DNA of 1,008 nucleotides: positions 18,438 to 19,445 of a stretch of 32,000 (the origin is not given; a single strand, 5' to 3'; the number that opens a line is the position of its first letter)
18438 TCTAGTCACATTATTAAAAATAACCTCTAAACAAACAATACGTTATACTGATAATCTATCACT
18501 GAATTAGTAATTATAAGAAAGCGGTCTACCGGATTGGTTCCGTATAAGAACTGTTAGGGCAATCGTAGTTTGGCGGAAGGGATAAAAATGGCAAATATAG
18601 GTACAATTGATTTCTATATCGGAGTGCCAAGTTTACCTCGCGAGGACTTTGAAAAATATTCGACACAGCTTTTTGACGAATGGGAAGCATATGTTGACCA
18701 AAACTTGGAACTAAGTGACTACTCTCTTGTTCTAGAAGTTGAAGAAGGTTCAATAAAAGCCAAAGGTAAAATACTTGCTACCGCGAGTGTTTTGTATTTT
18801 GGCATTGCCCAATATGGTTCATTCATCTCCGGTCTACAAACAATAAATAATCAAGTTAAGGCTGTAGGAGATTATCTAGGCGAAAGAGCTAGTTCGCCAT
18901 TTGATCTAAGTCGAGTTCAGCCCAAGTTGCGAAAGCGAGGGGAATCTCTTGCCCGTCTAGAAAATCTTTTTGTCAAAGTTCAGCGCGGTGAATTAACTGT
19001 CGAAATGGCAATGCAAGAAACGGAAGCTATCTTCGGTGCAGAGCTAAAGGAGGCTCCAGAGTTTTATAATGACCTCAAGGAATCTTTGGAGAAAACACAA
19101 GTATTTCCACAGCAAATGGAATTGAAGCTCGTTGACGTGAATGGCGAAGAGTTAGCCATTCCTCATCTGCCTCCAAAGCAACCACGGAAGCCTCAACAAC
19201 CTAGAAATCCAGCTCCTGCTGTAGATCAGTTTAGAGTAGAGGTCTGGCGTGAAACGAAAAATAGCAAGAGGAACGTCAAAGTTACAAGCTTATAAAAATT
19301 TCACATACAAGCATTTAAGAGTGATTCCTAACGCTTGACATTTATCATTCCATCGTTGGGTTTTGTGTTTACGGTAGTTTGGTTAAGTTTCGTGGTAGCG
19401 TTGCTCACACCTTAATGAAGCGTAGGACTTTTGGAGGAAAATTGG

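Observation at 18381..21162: AT-rich three-gene membrane-protein cassette of unknown function in the cargo position after the secretin gene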

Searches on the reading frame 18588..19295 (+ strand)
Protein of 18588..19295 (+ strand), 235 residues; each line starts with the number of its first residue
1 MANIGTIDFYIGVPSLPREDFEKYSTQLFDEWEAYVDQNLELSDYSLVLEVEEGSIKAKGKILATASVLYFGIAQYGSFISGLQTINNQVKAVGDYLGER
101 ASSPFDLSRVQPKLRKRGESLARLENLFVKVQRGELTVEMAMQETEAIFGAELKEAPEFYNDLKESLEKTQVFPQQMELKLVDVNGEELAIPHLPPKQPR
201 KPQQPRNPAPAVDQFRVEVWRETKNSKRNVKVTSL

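Call 4: search_protein_families(library=pfam, proteins=[window:18588-19295:+], max_evalue=0.1)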
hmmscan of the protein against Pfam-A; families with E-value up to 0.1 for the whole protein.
window:18588-19295:+ (235 aa): 0 families

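Call 5: search_protein_families(library=phrogs, proteins=[window:18588-19295:+], max_evalue=0.1)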
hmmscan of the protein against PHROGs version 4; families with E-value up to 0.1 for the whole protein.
window:18588-19295:+ (235 aa): 1 family
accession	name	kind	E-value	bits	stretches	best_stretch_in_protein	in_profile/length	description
phrog_4888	-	tail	0.049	14.7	1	125-182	13-70/128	tail assembly chaperone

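Call 6: search_protein_families(library=padloc, proteins=[window:18588-19295:+], max_evalue=0.1)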
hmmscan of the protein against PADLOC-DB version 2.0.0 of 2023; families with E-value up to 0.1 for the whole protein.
window:18588-19295:+ (235 aa): 0 families

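Call 16: find_homologous_proteins(query=window:18588-19292:+, max_evalue=0.001)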
Query window:18588-19292:+ (235 aa): 321 proteins with E <= 0.001 among 675 candidates; the best 120 are listed.
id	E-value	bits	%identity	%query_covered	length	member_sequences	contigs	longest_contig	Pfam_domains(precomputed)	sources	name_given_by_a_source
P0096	3.1e-149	512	100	100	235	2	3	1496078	-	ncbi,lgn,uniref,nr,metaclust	ncbi:hypothetical protein [Vibrio diazotrophicus]|uniref:hypothetical protein n=1 Tax=Vibrio diazotr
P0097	2.4e-132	457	88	100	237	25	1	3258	-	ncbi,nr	ncbi:TPA: hypothetical protein RQJ82_004463 [Vibrio vulnificus]|nr:hypothetical protein [Vibrio vuln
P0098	6.7e-128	443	85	100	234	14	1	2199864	-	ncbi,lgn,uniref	ncbi:hypothetical protein [Pseudoalteromonas piscicida]|uniref:hypothetical protein n=1 Tax=Pseudoal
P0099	3.1e-118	411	82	100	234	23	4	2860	-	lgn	-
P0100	9.7e-114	396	80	98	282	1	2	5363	-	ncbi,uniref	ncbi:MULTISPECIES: hypothetical protein [unclassified Vibrio]|uniref:hypothetical protein n=1 Tax=un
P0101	4.5e-112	391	74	100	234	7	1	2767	-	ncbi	-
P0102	9.3e-112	390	77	100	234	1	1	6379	-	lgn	-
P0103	3.5e-110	385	75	100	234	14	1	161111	-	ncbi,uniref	ncbi:hypothetical protein L4C38_14655 [Vibrio kasasachensis]|uniref:hypothetical protein n=1 Tax=Vib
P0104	2.3e-104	366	70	100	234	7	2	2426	-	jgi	jgi:hypothetical protein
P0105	1.2e-102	360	69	100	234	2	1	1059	-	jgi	jgi:hypothetical protein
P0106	5.1e-100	352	67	100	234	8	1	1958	-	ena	-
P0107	3.5e-99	349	69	100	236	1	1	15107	-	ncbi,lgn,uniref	ncbi:hypothetical protein [Vibrio maritimus]|uniref:hypothetical protein n=1 Tax=Vibrio maritimus Ta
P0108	1.5e-97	344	68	100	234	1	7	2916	-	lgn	-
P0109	6.8e-96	338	66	100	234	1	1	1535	-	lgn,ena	-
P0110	7.7e-96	338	70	100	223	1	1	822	-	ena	-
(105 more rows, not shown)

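Call 19: find_related_loci(query=A1, collection=genome_contigs, flank=10000)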
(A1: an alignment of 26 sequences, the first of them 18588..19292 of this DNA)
Query A1 (235 aa) in genome_contigs; peptide patterns used: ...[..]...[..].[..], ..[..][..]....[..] (x = any residue, [..] = any of these).
103 stretches matched a pattern; 54 encode a relative of the query (tblastn E <= 1e-3); 54 distinct loci.
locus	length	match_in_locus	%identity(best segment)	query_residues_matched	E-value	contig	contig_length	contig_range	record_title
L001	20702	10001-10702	89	1-235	2e-138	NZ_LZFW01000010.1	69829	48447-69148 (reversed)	Vibrio sp. UCD-FRSSP16_30 scaffold_17, whole genome shotgun sequence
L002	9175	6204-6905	86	1-235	5e-128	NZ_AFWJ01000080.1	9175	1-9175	Vibrio nigripulchritudo ATCC 27043 VINI7043_170, whole genome shotgun sequence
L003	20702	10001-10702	66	1-235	6e-100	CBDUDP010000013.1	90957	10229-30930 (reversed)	MAG TPA_asm: uncultured Gammaproteobacteria bacterium isolate SRR5469068_concoct_41 genome assembly, contig: ERZ511469.8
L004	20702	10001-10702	62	1-235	1e-95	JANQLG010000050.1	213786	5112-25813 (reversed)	MAG: Spongiibacteraceae bacterium isolate PL25a_bin.51 k99_891105, whole genome shotgun sequence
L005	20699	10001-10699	58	1-233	6e-91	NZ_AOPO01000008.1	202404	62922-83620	Vreelandella titanicae BH1 contig00008, whole genome shotgun sequence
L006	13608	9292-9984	61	1-235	1e-87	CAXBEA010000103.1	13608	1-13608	MAG TPA_asm: uncultured Neptunomonas sp. isolate ERR2762125_binner12_Refined_3 genome assembly, contig: ERZ3421902.2119,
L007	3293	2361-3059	62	1-235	9e-88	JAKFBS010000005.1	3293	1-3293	MAG: Bdellovibrio sp. isolate LC001 contig-124_18909, whole genome shotgun sequence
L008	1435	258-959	57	1-235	3e-84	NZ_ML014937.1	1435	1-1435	Parashewanella curva strain C51 Scaffold185, whole genome shotgun sequence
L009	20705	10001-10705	56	1-235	3e-78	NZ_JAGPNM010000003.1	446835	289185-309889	Rheinheimera oceanensis strain GL-53 NODE_3_length_446835_cov_145.881, whole genome shotgun sequence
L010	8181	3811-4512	53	1-235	6e-78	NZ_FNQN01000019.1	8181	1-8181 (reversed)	Desulfuromusa kysingii strain DSM 7343, whole genome shotgun sequence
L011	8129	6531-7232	52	1-235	6e-77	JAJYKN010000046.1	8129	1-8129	MAG: Nitrospirae bacterium isolate DBS2-1.bin42 NODE_17642_length_8129_cov_0.715696, whole genome shotgun sequence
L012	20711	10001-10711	51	1-235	8e-76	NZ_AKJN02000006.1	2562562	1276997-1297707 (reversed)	Pseudomonas sp. GM41(2012) ctg2, whole genome shotgun sequence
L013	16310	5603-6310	56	1-235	9e-76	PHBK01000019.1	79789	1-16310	MAG: Deltaproteobacteria bacterium HGW-Deltaproteobacteria-12 bjp_ig2069_scaffold_247, whole genome shotgun sequence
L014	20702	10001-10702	51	1-235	8e-75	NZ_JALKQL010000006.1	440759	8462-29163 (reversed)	Pseudomonas iridis strain Y-22 Contig_006, whole genome shotgun sequence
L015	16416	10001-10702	51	1-235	5e-74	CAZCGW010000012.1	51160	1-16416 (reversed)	MAG TPA_asm: uncultured Dechloromonas sp. isolate SRP286056_co2_314 genome assembly, contig: NODE_737_length_51160_cov_2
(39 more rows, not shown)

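Call 36: find_encoding_contigs(protein=P0097, flank=6000, max_places=4)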
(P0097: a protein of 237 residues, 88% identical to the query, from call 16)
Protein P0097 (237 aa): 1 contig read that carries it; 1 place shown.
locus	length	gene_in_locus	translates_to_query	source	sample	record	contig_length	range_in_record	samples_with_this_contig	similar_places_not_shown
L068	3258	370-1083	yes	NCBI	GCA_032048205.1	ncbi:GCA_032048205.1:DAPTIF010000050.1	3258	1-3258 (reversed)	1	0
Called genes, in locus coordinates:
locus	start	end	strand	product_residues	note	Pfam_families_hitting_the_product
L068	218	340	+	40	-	-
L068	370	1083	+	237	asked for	-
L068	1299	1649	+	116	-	-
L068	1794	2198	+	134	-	-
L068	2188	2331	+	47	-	-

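Call 38: search_protein_families(library=ncbifam, proteins=[window:18588-19295:+], max_evalue=0.01)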
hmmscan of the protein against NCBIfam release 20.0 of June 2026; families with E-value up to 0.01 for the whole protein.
window:18588-19295:+ (235 aa): 0 families

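Call 54: find_encoding_contigs(protein=P0096, flank=10000, max_places=6)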
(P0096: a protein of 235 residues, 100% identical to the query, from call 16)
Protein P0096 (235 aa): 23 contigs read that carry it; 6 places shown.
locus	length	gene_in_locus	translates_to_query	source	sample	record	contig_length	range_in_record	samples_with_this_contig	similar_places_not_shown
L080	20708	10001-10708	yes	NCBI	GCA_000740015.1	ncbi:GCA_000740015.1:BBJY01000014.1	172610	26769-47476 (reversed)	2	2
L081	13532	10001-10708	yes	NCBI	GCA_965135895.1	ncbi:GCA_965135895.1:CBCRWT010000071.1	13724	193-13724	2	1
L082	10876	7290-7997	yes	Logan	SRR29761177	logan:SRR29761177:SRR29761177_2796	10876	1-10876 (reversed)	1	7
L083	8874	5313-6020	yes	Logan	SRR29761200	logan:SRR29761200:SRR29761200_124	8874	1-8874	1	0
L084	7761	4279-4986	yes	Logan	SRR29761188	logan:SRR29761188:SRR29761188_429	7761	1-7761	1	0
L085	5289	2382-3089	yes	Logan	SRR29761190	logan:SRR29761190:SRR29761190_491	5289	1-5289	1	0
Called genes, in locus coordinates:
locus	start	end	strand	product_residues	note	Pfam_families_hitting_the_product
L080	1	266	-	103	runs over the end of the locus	PF02303:Phage_DNA_bind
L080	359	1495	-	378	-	PF05144:Phage_CRI, PF05155:G2P_X_C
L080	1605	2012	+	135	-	PF12844:HTH_19, PF13443:HTH_26 (faint), PF13560:HTH_31, PF01381:HTH_3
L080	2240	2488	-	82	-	-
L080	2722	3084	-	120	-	PF12472:DUF3693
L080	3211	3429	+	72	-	-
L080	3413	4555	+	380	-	PF02486:Rep_trans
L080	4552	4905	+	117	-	PF06950:DUF1293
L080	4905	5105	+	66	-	-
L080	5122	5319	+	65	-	PF05356:Phage_Coat_B (weak)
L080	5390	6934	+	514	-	-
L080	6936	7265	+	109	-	PF10734:DUF2523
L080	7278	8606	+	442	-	PF05707:Zot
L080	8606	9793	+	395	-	PF21305:type_II_gspD_N0 (weak), PF00263:Secretin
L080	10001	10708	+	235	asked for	-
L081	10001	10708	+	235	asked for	-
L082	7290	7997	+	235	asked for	-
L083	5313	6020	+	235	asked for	-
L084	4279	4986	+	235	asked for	-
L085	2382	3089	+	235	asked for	-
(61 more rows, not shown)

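Call 69: search_solved_structures(query=A1, max_evalue=1)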
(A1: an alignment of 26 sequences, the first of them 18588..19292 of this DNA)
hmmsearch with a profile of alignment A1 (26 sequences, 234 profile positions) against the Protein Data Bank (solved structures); distinct sequences matched with E-value up to 1: 1.
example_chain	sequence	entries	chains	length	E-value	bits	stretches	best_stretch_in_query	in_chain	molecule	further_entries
8tp2_L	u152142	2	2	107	0.71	12.6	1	6-33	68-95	Light chain of Fab 1-1-1F05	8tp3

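Call 75: predict_structure(alignment_id=A1)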
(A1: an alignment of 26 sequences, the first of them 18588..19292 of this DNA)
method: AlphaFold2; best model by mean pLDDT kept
length: 235 residues; sequences in the alignment: 26
mean_pLDDT: 85.2   pTM: 0.74
mean pLDDT of the five models: 85.2, 84.8, 82.6, 80.9, 69.9
residues with pLDDT >= 90: 132; 70-90: 65; 50-70: 37; < 50: 1
segments of 3 or more residues with pLDDT < 50: none
pLDDT, mean of each block of 10 residues (from residue 1): 91 82 93 95 95 87 93 90 94 92 76 84 92 91 92 89 92 67 68 57 62 83 94 89
secondary structure, 60 per line:
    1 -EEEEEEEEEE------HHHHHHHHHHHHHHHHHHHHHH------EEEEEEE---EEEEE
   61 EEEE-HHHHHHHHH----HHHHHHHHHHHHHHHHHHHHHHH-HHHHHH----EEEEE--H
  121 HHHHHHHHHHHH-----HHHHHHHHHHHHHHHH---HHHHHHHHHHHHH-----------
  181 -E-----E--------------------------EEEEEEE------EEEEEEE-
elements in order: E2-11 H18-39 E46-52 E56-64 H66-74 H79-101 H103-108 E113-117 H120-132 H138-153 H157-169 E215-221 E228-234

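Call 79: fold_search(model_id=the predicted structure, library=pdb)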
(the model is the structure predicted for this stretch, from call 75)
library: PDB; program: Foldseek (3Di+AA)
matches with E <= 10: 382; with E <= 0.001: 0
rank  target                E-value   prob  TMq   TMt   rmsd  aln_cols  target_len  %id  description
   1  5che_B                5.4e-02  0.21  0.17  0.11  12.8       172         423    9  Crystal structure of Arabidopsis glutamyl-tRNA reductase in complex with its regulatory proteins (released 2016-02-03)
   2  5yjl_B                7.3e-02  0.18  0.16  0.11  13.6       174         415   10  Crystal structure of Arabidopsis glutamyl-tRNA reductase in complex with NADPH and GBP (released 2018-05-30)
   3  3go9                  9.8e-02  0.14  0.18  0.11  21.5       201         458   14  Predicted insulinase family protease from Yersinia pestis (released 2009-04-07)
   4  6rbg_A                9.8e-02  0.10  0.15  0.13  27.3       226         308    9  full-length bacterial polysaccharide co-polymerase (released 2020-11-18)
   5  6q4o_C                1.0e-01  0.51  0.24  0.07   6.6       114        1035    9  Fusidic acid bound AcrB_I27A (released 2019-11-13)
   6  6zo8_C                1.1e-01  0.69  0.26  0.08   5.4       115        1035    9  Minocycline binding to the deep binding pocket of AcrB-G621P (released 2021-05-19)
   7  9qup_B                1.2e-01  0.60  0.26  0.33   5.9       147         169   11  Tb(III)-bound de novo protein scaffold TFD-EE MPNN (released 2025-11-19)
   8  7ry3_C                1.4e-01  0.38  0.23  0.07   6.4       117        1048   14  Multidrug Efflux pump AdeJ with TP-6076 bound (released 2022-02-02)
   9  9fdp                  1.5e-01  0.51  0.24  0.07   6.1       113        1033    8  Single particle cryo-EM structure of the AcrB V612W monomer in the O state (released 2025-05-28)
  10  9hci_A                1.7e-01  0.60  0.27  0.08   5.5       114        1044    8  structure of the double Cys-substituted cross-linked AcrB variant S562C_T837C (released 2025-11-19)
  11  7cz9_A                1.8e-01  0.51  0.25  0.07   6.1       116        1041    7  Crystal structure of multidrug efflux transporter OqxB from Klebsiella pneumoniae (released 2021-09-22)
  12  7rr8_B                1.8e-01  0.41  0.25  0.08   6.5       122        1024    9  Multidrug efflux pump subunit AcrB (released 2022-08-17)
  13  4n7r_A                1.8e-01  0.13  0.16  0.12  13.4       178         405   12  Crystal structure of Arabidopsis glutamyl-tRNA reductase in complex with its binding protein (released 2014-05-14)
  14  5che_A                1.8e-01  0.13  0.17  0.11  13.4       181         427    9  Crystal structure of Arabidopsis glutamyl-tRNA reductase in complex with its regulatory proteins (released 2016-02-03)
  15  7cz9_E                2.0e-01  0.47  0.25  0.07   6.1       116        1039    7  Crystal structure of multidrug efflux transporter OqxB from Klebsiella pneumoniae (released 2021-09-22)
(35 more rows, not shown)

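Call 108: search_protein_families(library=padloc, alignment_id=A9, max_evalue=0.001)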
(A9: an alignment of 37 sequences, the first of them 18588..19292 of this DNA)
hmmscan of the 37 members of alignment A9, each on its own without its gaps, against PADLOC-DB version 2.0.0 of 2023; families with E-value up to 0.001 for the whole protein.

A. member 1, window:18588-19292:+ (235 aa): 0 families

B. families by the number of members that match (of 37 scanned): 1 family
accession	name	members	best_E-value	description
PDLC04057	PD-T4-6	2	9.1e-05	-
